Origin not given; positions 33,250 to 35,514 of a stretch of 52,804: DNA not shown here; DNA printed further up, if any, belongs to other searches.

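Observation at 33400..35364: The N-terminal 650 aa of the giant ATPase are a decayed, catalytically dead P1B-type ATPase module fused to an intact pump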

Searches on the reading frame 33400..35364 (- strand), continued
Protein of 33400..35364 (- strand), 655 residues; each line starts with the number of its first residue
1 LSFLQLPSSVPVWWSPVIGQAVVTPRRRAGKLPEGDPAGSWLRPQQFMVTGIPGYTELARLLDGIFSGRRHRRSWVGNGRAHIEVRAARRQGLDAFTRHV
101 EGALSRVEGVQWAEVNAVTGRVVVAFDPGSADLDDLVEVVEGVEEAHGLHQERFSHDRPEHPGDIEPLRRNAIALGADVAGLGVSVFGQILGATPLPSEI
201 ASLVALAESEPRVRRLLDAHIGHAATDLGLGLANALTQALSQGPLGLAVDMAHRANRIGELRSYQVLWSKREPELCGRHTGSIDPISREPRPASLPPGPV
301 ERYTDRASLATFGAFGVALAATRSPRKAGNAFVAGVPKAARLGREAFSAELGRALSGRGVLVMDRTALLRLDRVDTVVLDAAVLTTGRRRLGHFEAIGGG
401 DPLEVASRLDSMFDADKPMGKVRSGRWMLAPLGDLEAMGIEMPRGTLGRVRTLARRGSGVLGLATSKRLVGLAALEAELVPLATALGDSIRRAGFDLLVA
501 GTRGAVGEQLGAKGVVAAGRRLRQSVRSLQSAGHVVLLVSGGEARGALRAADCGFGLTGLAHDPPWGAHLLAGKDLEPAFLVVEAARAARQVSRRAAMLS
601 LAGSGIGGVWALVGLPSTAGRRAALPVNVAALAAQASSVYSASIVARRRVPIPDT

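Call 17: search_solved_structures(query=A1, max_evalue=10, show_alignments=4)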
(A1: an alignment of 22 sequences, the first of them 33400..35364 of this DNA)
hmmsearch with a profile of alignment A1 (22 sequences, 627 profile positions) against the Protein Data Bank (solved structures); distinct sequences matched with E-value up to 10: 49.
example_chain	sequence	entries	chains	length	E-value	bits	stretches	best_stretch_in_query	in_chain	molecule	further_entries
7xuk_A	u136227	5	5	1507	6.1e-15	58.2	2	397-576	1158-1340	Copper-transporting ATPase 2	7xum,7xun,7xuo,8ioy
7si3_A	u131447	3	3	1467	4.6e-13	52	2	397-564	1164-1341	P-type Cu(+) transporter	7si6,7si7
8q73_A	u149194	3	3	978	6.8e-13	51.5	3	399-537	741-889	Copper-transporting ATPase HMA4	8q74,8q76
8q75_A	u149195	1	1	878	3.7e-12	49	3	399-537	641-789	Copper-transporting ATPase HMA4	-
1p6t_A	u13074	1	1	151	2.3e-11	46.4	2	44-111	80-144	Potential copper-transporting ATPase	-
2rml_A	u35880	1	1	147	5.6e-10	41.8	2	44-109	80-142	Copper-transporting P-type ATPase copA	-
3j09_A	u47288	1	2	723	5.5e-09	38.6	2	393-540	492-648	copper-exporting P-type ATPase A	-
3a1c_A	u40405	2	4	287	1.1e-08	37.6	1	314-540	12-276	Probable copper-exporting P-type ATPase A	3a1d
3a1e_A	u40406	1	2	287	1.1e-08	37.5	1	313-540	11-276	Probable copper-exporting P-type ATPase A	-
5mrw_B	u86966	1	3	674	1.7e-07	33.6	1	396-544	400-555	Potassium-transporting ATPase ATP-binding subunit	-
7bgy_B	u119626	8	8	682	1.7e-07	33.6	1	396-544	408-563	Potassium-transporting ATPase ATP-binding subunit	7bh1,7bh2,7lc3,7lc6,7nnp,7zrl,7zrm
6hra_B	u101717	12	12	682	1.7e-07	33.6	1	396-544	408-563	Potassium-transporting ATPase ATP-binding subunit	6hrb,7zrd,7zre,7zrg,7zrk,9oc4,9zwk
7nnl_B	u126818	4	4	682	1.8e-07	33.6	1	396-544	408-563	Potassium-transporting ATPase ATP-binding subunit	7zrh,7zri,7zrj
2b8e_A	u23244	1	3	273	2.3e-07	33.2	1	393-540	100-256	cation-transporting ATPase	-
3j08_A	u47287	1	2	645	3.3e-07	32.7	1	393-541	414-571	copper-exporting P-type ATPase A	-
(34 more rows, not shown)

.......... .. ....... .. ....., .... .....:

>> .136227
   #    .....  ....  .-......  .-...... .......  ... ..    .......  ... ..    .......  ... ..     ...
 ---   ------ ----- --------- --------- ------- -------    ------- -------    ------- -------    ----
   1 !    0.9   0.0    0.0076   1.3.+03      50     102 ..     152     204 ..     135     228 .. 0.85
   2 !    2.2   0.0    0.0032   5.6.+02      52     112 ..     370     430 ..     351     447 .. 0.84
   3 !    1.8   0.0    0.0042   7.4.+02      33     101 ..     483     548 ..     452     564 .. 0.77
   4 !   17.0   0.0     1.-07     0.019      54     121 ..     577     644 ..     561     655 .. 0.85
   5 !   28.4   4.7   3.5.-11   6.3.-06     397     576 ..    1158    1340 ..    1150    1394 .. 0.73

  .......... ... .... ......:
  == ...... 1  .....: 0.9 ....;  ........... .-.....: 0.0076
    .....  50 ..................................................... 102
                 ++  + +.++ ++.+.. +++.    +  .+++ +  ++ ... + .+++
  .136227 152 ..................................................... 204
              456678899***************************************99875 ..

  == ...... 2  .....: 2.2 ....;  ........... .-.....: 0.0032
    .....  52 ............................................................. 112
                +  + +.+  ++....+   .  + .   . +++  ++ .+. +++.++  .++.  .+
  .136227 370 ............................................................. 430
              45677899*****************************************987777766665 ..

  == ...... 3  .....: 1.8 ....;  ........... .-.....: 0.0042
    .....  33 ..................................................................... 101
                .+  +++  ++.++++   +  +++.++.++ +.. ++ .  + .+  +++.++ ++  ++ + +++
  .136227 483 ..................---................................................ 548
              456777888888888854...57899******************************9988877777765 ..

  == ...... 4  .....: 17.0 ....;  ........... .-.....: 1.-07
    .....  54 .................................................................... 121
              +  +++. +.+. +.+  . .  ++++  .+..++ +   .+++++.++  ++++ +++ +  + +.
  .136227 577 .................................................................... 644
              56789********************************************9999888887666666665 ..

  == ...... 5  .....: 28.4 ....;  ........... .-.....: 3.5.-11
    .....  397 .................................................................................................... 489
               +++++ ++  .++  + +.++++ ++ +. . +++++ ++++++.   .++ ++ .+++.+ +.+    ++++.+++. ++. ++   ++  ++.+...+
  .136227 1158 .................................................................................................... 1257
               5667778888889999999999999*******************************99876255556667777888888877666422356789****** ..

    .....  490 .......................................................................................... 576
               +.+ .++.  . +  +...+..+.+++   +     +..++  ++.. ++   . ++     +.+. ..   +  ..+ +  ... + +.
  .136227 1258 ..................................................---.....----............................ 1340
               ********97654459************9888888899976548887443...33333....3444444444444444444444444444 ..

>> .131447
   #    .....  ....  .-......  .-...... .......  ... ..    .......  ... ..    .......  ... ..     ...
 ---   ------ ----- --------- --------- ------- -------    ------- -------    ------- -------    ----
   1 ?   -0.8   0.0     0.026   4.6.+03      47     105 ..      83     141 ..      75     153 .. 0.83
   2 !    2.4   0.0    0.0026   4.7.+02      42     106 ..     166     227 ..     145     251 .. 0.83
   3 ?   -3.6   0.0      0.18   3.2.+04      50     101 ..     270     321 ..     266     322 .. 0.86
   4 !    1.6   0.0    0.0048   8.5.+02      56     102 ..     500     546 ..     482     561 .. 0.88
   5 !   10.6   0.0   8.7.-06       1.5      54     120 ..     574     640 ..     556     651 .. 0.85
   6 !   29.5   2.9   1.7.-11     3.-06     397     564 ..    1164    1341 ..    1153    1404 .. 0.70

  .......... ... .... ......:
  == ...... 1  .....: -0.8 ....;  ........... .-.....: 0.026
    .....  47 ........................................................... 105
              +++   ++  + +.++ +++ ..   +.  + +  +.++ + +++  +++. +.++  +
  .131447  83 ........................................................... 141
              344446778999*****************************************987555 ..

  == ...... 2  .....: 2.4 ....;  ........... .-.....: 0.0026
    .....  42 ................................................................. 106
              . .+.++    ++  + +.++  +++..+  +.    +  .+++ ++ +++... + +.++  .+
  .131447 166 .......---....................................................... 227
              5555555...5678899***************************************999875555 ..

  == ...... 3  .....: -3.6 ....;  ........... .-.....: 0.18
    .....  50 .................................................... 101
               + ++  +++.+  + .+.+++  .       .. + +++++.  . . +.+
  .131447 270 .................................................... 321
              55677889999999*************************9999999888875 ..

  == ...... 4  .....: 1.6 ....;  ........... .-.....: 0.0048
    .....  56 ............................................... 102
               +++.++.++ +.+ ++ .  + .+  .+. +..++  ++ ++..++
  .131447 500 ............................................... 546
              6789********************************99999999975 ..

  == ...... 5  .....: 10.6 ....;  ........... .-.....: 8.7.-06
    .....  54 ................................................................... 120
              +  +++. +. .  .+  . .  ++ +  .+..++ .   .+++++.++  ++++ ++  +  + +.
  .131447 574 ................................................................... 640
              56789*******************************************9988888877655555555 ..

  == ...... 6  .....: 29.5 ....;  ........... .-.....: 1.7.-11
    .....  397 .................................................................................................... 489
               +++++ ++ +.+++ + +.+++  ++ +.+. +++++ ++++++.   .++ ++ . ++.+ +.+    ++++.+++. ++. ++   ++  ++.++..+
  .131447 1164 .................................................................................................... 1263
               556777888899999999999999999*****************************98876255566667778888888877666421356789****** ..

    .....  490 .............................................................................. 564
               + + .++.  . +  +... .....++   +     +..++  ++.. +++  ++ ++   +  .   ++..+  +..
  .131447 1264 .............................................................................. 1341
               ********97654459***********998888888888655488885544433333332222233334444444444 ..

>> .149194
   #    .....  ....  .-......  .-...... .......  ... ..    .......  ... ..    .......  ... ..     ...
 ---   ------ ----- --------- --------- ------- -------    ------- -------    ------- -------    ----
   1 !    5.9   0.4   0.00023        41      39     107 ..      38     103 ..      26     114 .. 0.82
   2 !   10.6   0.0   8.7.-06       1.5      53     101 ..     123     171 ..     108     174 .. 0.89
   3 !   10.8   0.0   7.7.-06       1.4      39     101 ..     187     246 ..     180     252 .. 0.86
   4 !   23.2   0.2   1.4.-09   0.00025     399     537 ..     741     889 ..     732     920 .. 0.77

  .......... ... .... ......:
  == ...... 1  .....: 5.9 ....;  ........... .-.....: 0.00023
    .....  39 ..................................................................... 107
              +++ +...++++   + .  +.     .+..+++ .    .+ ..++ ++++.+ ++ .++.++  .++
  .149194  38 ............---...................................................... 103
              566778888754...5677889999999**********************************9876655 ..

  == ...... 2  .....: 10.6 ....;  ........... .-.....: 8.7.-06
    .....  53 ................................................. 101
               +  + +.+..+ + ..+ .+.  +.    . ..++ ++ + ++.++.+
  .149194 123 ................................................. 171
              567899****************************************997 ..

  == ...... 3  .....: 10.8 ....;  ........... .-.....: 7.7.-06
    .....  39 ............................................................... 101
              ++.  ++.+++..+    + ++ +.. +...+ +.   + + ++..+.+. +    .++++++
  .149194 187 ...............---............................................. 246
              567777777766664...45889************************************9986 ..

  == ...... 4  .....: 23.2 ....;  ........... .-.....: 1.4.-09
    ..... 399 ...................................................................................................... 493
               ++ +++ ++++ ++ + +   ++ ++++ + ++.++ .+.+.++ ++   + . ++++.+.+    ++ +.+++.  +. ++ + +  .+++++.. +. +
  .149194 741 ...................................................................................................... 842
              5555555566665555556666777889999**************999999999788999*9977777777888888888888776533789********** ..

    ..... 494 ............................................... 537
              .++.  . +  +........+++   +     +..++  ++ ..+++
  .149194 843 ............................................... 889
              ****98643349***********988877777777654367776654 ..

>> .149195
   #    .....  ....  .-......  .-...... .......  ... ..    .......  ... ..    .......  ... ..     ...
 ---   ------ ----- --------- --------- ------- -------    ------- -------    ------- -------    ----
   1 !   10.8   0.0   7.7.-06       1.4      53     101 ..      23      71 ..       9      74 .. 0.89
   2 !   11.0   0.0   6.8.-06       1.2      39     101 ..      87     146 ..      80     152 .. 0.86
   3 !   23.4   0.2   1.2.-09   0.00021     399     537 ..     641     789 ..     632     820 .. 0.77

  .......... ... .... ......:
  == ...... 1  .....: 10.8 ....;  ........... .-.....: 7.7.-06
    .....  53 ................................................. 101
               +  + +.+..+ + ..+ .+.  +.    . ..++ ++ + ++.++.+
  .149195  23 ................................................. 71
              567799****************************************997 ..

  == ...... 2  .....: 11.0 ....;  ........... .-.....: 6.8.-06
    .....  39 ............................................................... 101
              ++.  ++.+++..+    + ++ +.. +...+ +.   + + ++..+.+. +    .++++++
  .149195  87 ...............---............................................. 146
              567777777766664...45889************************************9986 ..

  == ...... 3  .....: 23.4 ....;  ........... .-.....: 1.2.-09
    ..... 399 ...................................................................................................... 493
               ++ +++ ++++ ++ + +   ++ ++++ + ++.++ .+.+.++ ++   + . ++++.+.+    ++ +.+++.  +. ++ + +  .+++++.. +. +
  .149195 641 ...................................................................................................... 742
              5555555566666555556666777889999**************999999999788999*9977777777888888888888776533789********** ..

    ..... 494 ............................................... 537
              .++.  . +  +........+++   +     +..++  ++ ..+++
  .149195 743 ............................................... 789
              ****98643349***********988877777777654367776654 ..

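Call 25: search_dna_similar(query=window:33400-35364:-, collection=plasmids, mode=protein, max_rows=15)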
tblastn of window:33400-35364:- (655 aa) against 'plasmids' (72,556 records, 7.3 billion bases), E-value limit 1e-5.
No match.

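Call 27: predict_structure(alignment_id=A1)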
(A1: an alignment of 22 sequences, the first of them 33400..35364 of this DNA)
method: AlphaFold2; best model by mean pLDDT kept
length: 655 residues; sequences in the alignment: 22
mean_pLDDT: 83.8   pTM: 0.83
mean pLDDT of the five models: 83.8, 81.4, 81.3, 80.1, 79.8
residues with pLDDT >= 90: 339; 70-90: 217; 50-70: 44; < 50: 55
segments of 3 or more residues with pLDDT < 50: 1-32, 34-53
pLDDT, mean of each block of 10 residues (from residue 1): 31 30 35 40 35 54 56 87 81 82 94 85 91 94 90 73 88 91 87 77 79 82 82 84 85 94 94 79 69 94 90 87 85 86 96 95 94 97 90 90 95 93 95 95 92 87 95 93 94 96 81 90 95 97 87 90 83 93 97 97 91 84 91 97 92 67
secondary structure, 60 per line:
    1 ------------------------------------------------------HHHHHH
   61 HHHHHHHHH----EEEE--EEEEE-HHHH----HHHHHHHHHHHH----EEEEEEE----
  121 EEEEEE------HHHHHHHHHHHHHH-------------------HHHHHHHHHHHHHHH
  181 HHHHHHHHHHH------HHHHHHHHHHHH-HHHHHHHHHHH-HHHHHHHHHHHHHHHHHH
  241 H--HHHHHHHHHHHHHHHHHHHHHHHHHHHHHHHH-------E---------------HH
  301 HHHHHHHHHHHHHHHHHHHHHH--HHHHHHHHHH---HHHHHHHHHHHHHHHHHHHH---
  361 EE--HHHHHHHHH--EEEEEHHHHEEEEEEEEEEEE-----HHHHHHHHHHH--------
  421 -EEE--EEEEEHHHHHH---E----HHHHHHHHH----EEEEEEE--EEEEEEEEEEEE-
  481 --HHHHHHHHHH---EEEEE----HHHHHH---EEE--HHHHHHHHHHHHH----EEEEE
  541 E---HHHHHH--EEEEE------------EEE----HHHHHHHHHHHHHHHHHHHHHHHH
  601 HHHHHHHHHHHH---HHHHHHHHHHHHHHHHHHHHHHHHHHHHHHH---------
elements in order: H55-69 E74-77 E80-84 H86-89 H94-105 E110-116 E121-126 H133-146 H166-191 H198-209 H211-221 H223-241 H244-275 H299-322 H325-334 H338-357 H365-373 E376-380 H381-384 E385-396 H402-412 E422-424 E427-431 H432-437 H446-454 E459-465 E468-479 H483-492 E496-500 H505-510 E514-516 H519-531 E536-541 H545-550 E553-557 E570-572 H577-612 H616-646
